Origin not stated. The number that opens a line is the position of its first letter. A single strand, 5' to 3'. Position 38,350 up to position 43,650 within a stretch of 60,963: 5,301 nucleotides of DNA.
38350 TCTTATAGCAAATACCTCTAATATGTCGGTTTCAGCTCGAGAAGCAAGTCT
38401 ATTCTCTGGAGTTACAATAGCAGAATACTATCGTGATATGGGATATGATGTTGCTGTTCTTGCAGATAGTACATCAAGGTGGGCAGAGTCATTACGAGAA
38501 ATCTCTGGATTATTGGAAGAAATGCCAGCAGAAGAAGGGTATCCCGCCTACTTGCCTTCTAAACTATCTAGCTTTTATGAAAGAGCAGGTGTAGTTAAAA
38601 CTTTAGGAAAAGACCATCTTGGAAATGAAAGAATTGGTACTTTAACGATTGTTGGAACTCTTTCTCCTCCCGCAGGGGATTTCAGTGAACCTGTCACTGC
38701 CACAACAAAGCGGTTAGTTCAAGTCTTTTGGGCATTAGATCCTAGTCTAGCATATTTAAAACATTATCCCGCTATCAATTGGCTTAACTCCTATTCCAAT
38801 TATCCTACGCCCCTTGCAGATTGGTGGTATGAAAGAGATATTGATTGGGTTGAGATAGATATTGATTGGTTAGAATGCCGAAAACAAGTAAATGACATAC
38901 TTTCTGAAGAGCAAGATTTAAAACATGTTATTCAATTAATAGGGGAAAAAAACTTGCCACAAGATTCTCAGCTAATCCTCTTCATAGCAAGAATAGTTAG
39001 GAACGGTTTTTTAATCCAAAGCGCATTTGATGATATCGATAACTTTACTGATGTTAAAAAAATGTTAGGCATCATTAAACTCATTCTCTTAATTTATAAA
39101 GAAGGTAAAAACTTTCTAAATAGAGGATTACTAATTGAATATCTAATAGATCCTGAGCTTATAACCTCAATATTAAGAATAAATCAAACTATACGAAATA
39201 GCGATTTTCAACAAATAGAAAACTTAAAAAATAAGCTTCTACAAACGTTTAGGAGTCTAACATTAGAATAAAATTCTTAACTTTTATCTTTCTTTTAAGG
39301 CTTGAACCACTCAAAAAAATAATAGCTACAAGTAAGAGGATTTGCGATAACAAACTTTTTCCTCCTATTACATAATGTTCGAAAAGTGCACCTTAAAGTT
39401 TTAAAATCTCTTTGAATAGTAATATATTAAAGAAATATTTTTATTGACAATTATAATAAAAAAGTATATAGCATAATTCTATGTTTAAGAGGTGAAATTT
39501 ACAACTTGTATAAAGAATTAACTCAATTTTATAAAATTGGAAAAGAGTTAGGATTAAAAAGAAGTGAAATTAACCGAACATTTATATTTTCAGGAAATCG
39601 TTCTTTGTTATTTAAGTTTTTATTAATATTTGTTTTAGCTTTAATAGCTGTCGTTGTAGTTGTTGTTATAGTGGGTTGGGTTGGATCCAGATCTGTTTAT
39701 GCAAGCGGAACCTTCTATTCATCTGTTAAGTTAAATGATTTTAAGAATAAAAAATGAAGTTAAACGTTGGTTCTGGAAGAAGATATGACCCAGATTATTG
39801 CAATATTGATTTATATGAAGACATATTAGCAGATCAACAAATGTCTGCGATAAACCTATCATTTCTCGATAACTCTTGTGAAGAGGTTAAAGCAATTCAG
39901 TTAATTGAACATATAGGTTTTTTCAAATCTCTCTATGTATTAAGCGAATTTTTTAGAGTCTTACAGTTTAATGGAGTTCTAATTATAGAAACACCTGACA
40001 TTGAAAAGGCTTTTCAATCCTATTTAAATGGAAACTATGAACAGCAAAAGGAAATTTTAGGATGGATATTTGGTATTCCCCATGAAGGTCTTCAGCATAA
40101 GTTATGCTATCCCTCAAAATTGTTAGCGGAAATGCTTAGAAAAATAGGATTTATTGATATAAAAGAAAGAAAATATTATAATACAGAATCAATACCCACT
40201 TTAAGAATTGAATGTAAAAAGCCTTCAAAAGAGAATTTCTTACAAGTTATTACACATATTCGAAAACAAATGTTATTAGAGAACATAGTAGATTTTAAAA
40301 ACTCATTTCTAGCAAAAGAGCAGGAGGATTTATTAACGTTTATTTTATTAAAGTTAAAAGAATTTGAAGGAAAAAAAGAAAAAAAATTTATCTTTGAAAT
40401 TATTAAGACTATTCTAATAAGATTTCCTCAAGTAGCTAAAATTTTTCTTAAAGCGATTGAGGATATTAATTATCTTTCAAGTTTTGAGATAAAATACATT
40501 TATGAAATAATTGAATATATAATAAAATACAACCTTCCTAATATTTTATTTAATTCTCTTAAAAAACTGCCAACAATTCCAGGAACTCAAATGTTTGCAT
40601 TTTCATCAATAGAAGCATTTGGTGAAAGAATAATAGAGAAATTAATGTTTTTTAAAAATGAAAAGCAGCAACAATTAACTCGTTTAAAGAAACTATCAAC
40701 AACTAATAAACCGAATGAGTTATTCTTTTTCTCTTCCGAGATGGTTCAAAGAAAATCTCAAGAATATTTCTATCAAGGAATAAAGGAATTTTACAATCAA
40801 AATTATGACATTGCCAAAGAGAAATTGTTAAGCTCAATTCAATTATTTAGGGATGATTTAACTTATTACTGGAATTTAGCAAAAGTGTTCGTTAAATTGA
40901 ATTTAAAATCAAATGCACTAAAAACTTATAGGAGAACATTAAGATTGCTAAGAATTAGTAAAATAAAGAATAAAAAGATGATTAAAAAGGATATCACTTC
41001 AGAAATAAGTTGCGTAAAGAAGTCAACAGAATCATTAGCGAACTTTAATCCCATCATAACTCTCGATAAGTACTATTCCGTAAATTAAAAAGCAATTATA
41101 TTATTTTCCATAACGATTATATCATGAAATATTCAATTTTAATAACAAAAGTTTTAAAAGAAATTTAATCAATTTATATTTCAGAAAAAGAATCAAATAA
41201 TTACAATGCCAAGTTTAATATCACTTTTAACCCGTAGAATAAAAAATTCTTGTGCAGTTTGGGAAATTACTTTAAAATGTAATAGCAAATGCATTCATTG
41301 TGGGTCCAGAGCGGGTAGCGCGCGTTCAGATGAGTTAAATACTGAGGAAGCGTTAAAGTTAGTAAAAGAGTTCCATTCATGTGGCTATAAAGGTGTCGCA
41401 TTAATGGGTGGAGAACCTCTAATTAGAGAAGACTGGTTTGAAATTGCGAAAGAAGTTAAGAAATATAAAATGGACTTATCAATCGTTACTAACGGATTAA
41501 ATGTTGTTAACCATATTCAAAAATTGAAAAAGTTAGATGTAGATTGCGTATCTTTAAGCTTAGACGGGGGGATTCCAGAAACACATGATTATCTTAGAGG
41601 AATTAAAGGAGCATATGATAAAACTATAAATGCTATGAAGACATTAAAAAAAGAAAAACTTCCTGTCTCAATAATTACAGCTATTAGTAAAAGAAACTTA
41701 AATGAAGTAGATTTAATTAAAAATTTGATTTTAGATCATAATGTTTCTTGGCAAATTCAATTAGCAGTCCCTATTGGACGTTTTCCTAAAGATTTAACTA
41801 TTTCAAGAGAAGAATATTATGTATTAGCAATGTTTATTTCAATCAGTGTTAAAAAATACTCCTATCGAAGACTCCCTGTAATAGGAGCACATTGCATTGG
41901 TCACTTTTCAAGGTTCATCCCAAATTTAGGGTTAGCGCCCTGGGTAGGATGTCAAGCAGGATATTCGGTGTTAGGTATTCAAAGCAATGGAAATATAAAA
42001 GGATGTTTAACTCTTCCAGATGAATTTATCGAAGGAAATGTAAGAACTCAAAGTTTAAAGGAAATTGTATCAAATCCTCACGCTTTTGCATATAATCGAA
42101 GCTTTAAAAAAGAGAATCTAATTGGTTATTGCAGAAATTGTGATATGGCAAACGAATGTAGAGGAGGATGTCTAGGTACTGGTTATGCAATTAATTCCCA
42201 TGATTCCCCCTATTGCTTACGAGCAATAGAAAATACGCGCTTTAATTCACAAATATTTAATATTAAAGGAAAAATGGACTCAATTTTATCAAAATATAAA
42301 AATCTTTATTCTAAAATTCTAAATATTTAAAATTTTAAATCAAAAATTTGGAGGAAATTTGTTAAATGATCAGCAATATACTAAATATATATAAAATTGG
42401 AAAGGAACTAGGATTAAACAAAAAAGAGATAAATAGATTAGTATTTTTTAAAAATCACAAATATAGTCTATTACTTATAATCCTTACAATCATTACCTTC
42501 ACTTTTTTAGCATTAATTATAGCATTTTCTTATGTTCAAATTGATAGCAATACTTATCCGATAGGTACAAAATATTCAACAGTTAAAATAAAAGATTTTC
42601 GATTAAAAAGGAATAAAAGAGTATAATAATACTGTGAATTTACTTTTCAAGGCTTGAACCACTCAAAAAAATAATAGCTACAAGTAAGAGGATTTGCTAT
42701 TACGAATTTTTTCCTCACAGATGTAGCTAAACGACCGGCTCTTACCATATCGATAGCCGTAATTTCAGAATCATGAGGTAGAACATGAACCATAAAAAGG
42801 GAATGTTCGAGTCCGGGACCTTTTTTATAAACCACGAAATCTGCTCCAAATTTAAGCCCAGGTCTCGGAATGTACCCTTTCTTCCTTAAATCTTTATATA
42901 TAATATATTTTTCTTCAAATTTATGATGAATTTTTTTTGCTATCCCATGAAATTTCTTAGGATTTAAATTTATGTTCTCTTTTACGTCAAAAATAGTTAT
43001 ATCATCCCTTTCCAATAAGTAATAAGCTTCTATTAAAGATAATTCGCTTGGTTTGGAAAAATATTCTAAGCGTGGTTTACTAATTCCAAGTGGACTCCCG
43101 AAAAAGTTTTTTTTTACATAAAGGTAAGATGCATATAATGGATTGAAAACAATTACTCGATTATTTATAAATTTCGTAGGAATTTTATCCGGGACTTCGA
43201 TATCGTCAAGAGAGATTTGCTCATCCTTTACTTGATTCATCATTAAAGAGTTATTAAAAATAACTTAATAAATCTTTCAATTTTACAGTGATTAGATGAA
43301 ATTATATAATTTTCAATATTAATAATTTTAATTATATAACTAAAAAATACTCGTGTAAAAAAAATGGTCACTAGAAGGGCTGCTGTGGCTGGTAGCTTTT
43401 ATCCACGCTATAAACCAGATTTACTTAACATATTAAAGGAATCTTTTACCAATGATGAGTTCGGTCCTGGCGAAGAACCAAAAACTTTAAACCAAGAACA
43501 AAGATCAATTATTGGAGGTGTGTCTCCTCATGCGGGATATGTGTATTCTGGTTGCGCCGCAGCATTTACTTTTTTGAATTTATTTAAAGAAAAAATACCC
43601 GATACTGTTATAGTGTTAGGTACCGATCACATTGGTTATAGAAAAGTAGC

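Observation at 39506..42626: Candidate novel peptide-modification cassette: two paralogous membrane peptides + methyltransferase-TPR + radical SAM/SPASM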

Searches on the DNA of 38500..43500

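Call 81: search_rna_families(source=window, start=38500, end=43500, threshold=evalue, max_evalue=0.1)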
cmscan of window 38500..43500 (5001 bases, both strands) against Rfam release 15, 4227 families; matches with E-value up to 0.1: 0.
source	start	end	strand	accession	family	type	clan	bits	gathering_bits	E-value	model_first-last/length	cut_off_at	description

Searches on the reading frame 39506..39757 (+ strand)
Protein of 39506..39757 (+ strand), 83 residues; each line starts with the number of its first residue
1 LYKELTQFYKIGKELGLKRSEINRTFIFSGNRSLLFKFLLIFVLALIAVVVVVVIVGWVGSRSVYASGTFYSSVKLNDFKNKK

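Call 3: search_protein_families(library=pfam, proteins=[window:39506-39757:+], max_evalue=0.1)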
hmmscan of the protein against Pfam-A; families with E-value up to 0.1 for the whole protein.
window:39506-39757:+ (83 aa): 1 family
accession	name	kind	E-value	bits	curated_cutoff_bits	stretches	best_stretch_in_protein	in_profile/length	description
PF12555.13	SteA-like_C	-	0.04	14.4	26.4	1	38-61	16-38/52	SteA-like C-terminal domain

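Call 4: search_protein_families(library=ncbifam, proteins=[window:39506-39757:+], max_evalue=0.1)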
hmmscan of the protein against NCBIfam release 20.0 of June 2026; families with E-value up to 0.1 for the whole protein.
window:39506-39757:+ (83 aa): 0 families

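Call 23: find_homologous_proteins(query=A2, max_evalue=0.01)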
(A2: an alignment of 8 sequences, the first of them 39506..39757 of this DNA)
Query A2 (8 sequences) (83 aa, profile of the alignment): 348 proteins with E <= 0.01 among 1323 candidates; the best 120 are listed.
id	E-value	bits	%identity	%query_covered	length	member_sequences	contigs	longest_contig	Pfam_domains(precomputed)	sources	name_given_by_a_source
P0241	2.3e-34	135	37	100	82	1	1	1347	-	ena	-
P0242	3.3e-34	135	37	100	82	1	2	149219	-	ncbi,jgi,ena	-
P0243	4.0e-34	135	41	89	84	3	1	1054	-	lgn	-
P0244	7.0e-34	134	32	89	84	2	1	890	-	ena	-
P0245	7.1e-34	134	40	100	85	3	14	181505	-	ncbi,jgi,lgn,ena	-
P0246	3.2e-33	132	31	89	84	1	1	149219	-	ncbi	-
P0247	3.4e-33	132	42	100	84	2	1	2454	-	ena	-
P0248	1.2e-32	130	43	89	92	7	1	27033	-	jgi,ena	-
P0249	1.2e-32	130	36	100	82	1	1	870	-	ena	-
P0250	1.3e-32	130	35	100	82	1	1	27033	-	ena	-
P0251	4.0e-32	128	36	100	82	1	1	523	-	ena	-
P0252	5.4e-32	128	40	100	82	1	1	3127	-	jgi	-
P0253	7.1e-32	127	34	100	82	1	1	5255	-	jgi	-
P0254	8.2e-32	127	41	100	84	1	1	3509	-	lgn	-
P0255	1.2e-31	127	36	89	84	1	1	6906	-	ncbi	-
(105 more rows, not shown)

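Call 58: search_protein_representatives(alignment_id=A6)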
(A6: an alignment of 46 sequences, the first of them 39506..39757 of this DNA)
Query: 46 sequences, 83 profile positions. Proteins with E-value up to 0.001 (for the whole library): 64; up to 1e-10: 38; up to 1e-30: 0. The best 64 are listed.
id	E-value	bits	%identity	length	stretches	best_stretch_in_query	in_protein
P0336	6.1e-29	116.2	-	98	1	1-81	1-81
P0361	2.7e-27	110.9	-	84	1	1-82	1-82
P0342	2.9e-27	110.8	-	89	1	1-82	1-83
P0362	3.4e-27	110.6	-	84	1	1-82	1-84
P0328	1.2e-25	105.7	-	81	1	1-82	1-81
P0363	1.4e-25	105.4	-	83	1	1-82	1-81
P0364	2.0e-25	104.9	-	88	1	1-82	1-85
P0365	1.2e-24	102.5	-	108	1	1-82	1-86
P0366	2.9e-24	101.2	-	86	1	1-82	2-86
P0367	1.0e-23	99.5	-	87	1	1-82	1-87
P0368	1.4e-23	99.0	-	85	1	1-82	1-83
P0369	5.1e-23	97.2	-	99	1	2-82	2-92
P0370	6.3e-23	96.9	-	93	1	1-81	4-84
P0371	2.8e-22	94.8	-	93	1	1-82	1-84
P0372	4.1e-22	94.3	-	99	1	1-82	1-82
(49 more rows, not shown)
